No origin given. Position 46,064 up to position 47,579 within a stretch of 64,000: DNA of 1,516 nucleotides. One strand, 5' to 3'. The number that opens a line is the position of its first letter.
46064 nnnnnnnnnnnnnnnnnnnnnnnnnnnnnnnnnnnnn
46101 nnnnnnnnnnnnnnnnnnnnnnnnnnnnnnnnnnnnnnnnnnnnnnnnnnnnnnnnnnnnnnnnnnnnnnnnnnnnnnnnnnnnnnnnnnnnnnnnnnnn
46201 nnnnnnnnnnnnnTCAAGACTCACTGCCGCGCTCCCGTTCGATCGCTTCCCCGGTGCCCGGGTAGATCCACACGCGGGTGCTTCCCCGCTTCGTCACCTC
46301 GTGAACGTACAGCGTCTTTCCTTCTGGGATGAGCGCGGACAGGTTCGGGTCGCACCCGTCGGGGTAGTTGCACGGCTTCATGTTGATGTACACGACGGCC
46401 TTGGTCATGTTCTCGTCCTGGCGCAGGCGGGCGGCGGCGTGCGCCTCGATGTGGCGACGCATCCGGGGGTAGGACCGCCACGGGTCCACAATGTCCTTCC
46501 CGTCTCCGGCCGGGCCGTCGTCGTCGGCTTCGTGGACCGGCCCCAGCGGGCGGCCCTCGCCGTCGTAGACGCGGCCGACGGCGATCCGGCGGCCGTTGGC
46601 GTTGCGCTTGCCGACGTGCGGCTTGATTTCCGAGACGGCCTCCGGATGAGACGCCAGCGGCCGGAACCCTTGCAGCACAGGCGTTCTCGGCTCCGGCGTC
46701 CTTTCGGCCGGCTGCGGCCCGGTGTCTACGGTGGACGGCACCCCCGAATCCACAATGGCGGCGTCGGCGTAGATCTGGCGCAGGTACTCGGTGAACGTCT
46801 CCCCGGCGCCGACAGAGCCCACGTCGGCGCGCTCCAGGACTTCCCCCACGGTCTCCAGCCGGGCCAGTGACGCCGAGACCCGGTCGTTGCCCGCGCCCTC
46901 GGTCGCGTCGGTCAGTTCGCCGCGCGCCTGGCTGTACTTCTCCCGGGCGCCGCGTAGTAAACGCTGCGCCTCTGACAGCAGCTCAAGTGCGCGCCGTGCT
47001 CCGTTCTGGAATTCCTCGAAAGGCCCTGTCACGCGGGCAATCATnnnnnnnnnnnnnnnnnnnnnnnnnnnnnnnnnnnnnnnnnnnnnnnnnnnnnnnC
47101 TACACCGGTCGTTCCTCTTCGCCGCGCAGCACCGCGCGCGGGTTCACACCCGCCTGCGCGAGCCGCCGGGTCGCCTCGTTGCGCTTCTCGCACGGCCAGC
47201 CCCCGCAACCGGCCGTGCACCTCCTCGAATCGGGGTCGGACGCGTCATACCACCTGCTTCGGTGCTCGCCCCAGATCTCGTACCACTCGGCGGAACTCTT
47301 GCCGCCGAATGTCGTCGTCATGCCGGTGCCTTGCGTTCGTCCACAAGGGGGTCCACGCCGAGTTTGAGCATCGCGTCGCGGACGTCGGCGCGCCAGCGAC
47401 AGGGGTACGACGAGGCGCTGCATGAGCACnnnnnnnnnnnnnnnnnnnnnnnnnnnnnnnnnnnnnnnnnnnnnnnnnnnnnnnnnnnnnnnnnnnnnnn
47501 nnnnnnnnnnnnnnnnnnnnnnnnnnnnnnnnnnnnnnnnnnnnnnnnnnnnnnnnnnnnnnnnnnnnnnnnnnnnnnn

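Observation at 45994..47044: Prophage-encoded deaminase-fold toxin candidate with a coupled small immunity-like gene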

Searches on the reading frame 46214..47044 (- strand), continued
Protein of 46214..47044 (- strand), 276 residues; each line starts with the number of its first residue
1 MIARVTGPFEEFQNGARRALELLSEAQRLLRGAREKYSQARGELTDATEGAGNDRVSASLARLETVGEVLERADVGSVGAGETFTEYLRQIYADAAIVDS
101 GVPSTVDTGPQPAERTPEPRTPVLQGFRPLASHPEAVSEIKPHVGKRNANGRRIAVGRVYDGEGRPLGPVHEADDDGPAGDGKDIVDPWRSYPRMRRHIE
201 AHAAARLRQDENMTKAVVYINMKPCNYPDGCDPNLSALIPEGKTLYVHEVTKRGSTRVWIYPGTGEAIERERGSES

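Call 77: search_solved_structures(query=A2, max_evalue=10, show_alignments=2)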
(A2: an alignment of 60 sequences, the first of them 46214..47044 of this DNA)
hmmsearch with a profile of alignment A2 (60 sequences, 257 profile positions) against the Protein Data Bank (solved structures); distinct sequences matched with E-value up to 10: 108 (the best 60 are shown).
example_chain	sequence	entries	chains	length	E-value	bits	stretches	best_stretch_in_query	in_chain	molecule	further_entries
8w20_A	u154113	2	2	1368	4.6e-08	36.6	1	113-236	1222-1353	Intein C-terminal splicing domain-containing protein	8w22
9lcx_A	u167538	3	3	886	2.2e-05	27.8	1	136-235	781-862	Inactivate TOD6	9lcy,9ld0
9lcz_A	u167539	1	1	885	2.3e-05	27.8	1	136-235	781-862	Inactivate TOD6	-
9ld1_A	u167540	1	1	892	3.7e-05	27.1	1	176-235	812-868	inactivate TOD4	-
9jo8_D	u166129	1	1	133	0.00083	22.7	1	177-234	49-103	Double-stranded DNA deaminase toxin A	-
6u08_A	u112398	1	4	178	0.0012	22.2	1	177-234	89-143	Double-stranded DNA-specific cytidine deaminase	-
7y9n_A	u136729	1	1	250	0.0058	19.9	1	8-90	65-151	Spike protein S2',5HB-H2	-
9y5f_B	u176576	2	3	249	0.0079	19.5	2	4-125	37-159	sc-t-SNARE-5.s.8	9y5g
7jh6_A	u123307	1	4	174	0.015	18.6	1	12-73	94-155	Two-domain di-Zn(II) and porphyrin-binding protein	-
7jrq_A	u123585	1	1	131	0.017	18.4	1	19-73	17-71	MPP1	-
9ky4_D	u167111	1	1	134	0.02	18.2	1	177-234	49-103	Double-stranded DNA deaminase toxin A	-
6z35_A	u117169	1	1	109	0.032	17.5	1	3-70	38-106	Maquette 2-1ip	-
9cte_A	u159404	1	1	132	0.033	17.5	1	19-75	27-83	De novo protein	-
3fav_B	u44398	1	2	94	0.036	17.3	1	9-88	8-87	6 kDa early secretory antigenic target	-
9y5h_B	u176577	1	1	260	0.038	17.2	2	1-84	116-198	sc-t-SNARE-diff-#3.3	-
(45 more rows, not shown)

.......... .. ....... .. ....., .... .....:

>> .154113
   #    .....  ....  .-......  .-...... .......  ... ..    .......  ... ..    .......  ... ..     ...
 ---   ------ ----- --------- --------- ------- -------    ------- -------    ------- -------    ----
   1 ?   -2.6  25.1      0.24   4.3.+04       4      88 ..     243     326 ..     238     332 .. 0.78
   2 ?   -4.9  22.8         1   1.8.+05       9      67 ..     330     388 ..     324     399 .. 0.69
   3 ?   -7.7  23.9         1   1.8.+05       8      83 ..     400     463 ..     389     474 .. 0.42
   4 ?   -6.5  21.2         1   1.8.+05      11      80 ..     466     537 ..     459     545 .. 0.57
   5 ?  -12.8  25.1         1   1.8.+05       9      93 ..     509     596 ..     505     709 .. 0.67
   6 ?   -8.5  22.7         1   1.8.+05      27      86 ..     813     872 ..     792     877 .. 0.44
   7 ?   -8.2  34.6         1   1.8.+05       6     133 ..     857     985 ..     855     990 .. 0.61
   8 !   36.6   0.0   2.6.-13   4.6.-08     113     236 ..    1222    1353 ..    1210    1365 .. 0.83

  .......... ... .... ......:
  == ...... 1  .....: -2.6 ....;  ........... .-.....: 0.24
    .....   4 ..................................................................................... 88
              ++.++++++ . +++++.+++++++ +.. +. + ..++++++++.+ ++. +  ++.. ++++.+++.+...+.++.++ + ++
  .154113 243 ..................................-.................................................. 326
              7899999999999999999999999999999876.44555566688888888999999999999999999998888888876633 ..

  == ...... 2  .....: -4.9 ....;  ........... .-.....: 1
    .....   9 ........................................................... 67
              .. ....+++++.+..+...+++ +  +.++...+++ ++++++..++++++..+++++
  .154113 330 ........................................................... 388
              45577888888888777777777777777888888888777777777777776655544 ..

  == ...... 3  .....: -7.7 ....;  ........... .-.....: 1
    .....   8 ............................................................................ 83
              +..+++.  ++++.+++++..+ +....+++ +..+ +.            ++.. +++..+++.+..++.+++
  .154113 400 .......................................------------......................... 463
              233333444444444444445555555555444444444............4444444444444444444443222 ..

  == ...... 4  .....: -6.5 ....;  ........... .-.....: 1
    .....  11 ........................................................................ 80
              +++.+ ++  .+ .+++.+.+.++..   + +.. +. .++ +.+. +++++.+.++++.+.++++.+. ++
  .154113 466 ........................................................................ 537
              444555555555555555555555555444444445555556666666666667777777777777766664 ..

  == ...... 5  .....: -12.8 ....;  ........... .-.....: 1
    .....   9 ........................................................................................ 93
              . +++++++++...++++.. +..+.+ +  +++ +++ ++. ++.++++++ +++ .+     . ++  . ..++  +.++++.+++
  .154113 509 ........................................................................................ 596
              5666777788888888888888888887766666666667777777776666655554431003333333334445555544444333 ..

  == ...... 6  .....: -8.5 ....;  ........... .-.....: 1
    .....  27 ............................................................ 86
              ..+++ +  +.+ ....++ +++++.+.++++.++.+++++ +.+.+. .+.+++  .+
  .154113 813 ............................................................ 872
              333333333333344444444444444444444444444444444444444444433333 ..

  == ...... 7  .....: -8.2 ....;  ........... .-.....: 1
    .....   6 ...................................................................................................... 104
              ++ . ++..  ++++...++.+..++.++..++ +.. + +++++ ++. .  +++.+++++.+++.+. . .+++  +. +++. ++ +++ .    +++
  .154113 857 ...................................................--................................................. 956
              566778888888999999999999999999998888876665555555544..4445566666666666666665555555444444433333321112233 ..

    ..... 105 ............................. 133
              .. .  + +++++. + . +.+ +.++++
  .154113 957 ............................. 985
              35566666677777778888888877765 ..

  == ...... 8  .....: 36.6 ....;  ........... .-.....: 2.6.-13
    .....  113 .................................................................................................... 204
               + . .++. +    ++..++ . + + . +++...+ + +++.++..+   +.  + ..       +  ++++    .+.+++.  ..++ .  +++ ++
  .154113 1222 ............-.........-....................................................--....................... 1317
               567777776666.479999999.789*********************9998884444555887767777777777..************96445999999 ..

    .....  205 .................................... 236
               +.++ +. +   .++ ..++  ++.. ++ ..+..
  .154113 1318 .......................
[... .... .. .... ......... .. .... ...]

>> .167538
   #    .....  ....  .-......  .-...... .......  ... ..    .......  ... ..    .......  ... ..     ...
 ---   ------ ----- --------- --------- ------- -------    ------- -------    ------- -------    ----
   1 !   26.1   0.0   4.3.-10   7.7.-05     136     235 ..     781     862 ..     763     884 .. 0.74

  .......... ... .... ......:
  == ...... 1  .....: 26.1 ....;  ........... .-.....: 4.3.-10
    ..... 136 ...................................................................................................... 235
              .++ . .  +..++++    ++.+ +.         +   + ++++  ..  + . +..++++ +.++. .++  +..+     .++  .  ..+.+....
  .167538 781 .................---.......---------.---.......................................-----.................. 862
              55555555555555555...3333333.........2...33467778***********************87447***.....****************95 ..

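Call 79: search_protein_families(library=pfam, proteins=[P0146, P0148, P0107, P0112, P0041, P0133, P0039, P0110, P0117, P0083], max_evalue=0.01)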
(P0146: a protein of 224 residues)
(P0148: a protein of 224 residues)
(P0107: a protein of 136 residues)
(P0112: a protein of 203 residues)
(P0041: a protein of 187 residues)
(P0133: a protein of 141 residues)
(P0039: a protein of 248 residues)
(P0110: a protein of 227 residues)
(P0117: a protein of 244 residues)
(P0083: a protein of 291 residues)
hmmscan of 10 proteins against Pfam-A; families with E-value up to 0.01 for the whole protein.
P0146 (224 aa): 0 families

P0148 (224 aa): 0 families

P0107 (136 aa): 0 families

P0112 (203 aa): 1 family
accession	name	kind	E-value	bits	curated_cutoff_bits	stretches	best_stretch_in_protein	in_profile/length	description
PF14428.12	DddA-like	-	5.9e-06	26.6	25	1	126-188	2-64/137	Double-stranded DNA deaminase toxin A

P0041 (187 aa): 0 families

P0133 (141 aa): 1 family
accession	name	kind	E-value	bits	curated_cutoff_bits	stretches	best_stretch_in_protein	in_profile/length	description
PF14428.12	DddA-like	-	1.7e-06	28.4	25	0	100-137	101-135/137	Double-stranded DNA deaminase toxin A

P0039 (248 aa): 1 family
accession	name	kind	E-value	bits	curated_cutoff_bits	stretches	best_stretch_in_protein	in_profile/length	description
PF14428.12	DddA-like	-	2.1e-07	31.3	25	1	132-204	19-92/137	Double-stranded DNA deaminase toxin A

P0110 (227 aa): 1 family
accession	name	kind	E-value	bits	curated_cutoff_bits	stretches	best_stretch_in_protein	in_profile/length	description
PF14428.12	DddA-like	-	2.8e-08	34.2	25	1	126-193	20-88/137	Double-stranded DNA deaminase toxin A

P0117 (244 aa): 1 family
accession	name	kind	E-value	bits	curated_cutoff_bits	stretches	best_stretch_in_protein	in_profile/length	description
PF14428.12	DddA-like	-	6e-30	104.4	25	1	122-234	14-131/137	Double-stranded DNA deaminase toxin A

P0083 (291 aa): 1 family
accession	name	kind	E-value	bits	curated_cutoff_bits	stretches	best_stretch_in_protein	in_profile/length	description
PF14428.12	DddA-like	-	2.4e-12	47.3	25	1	146-245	26-128/137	Double-stranded DNA deaminase toxin A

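Call 87: find_encoding_contigs(protein=P0146, flank=8000, max_places=2)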
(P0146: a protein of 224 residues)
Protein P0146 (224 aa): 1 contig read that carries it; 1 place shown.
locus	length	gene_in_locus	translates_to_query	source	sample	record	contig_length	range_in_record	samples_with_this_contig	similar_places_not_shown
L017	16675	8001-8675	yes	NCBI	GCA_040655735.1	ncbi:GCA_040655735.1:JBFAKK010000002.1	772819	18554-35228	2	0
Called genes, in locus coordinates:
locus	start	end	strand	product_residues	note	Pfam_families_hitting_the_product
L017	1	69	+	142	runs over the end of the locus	-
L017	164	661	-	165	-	-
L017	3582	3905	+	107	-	PF02575:YbaB_DNA_bd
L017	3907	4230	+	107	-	PF02575:YbaB_DNA_bd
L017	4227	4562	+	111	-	-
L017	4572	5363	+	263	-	-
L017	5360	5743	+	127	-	-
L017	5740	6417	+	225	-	-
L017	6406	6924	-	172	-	PF01638:HxlR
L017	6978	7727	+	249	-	PF13489:Methyltransf_23, PF08241:Methyltransf_11, PF08242:Methyltransf_12, PF13649:Methyltransf_25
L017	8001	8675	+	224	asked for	-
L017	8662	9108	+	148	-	-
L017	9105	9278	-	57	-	PF04149:DUF397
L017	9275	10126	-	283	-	PF01381:HTH_3 (weak), PF13560:HTH_31, PF19054:DUF5753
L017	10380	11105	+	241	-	-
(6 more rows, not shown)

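Call 90: search_protein_families(library=padloc, proteins=[window:46214-47044:-], max_evalue=0.001)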
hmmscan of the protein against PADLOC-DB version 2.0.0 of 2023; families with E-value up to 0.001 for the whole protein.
window:46214-47044:- (276 aa): 0 families

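Call 94: find_encoding_contigs(protein=P0148, flank=6000, max_places=2)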
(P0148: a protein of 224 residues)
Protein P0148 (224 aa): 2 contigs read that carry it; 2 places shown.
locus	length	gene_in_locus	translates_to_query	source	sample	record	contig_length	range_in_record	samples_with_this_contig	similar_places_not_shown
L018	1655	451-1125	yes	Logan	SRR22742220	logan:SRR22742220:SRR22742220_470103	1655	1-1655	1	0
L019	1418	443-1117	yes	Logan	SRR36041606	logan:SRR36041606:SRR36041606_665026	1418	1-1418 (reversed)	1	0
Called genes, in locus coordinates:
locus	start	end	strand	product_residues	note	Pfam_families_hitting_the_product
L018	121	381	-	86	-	-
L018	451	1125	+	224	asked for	-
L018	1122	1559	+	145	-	-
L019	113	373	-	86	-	-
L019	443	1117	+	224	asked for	-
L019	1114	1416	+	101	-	?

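Call 95: find_encoding_contigs(protein=P0061, flank=8000, max_places=2)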
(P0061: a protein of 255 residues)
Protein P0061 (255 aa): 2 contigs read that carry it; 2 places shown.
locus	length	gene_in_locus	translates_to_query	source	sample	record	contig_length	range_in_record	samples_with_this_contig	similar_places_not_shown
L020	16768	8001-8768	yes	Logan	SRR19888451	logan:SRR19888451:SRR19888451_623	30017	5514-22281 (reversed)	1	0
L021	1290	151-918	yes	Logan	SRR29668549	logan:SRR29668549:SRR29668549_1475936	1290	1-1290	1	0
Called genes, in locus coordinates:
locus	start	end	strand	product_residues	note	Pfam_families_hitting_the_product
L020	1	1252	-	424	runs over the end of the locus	PF13360:PQQ_2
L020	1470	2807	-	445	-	PF01979:Amidohydro_1, PF07969:Amidohydro_3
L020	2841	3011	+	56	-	-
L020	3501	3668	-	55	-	-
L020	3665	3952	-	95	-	-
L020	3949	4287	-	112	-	-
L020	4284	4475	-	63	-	-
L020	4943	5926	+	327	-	-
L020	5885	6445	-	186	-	PF00293:NUDIX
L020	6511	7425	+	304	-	-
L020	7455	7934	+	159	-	-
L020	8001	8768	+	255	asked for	PF14428:SCP1201-like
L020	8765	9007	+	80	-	-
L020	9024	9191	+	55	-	-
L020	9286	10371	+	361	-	-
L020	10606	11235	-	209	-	-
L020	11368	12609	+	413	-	PF00144:Beta-lactamase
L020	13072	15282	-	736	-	PF00176:SNF2-rel_dom, PF00270:DEAD (weak), PF04851:ResIII, PF00271:Helicase_C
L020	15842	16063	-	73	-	-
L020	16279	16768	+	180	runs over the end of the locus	PF03551:PadR, PF10400:Vir_act_alpha_C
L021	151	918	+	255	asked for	PF14428:SCP1201-like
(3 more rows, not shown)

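Call 102: find_related_loci(query=P0023, collection=viral_contigs, flank=3000)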
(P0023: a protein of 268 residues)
Query P0023 (268 aa) in viral_contigs; peptide patterns used: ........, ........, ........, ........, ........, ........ (x = any residue, [..] = any of these).
20 stretches matched a pattern, but none encodes a relative of the query by tblastn (E <= 1e-3).

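Call 103: find_related_loci(query=P0006, collection=viral_contigs, flank=3000)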
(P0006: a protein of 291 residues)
Query P0006 (291 aa) in viral_contigs; peptide patterns used: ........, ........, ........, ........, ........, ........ (x = any residue, [..] = any of these).
5 stretches matched a pattern, but none encodes a relative of the query by tblastn (E <= 1e-3).

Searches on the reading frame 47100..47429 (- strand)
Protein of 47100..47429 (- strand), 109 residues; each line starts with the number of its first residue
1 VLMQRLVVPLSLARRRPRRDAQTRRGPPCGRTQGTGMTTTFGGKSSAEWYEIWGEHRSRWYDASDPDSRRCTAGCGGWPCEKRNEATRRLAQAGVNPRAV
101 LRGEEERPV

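Call 3: search_protein_families(library=pfam, proteins=[window:47100-47429:-], max_evalue=0.1)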
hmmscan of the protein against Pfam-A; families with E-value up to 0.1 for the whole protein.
window:47100-47429:- (109 aa): 0 families

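Call 6: search_protein_families(library=ncbifam, proteins=[window:47100-47429:-], max_evalue=0.1)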
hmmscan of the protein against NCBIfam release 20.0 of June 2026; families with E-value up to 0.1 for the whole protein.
window:47100-47429:- (109 aa): 0 families

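Call 7: search_protein_families(library=phrogs, proteins=[window:47100-47429:-], max_evalue=0.01)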
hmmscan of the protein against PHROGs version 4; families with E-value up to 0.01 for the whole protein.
window:47100-47429:- (109 aa): 0 families

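Call 90: search_protein_families(library=padloc, proteins=[window:47100-47429:-], max_evalue=0.001)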
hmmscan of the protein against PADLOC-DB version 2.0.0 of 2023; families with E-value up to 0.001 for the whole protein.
window:47100-47429:- (109 aa): 0 families
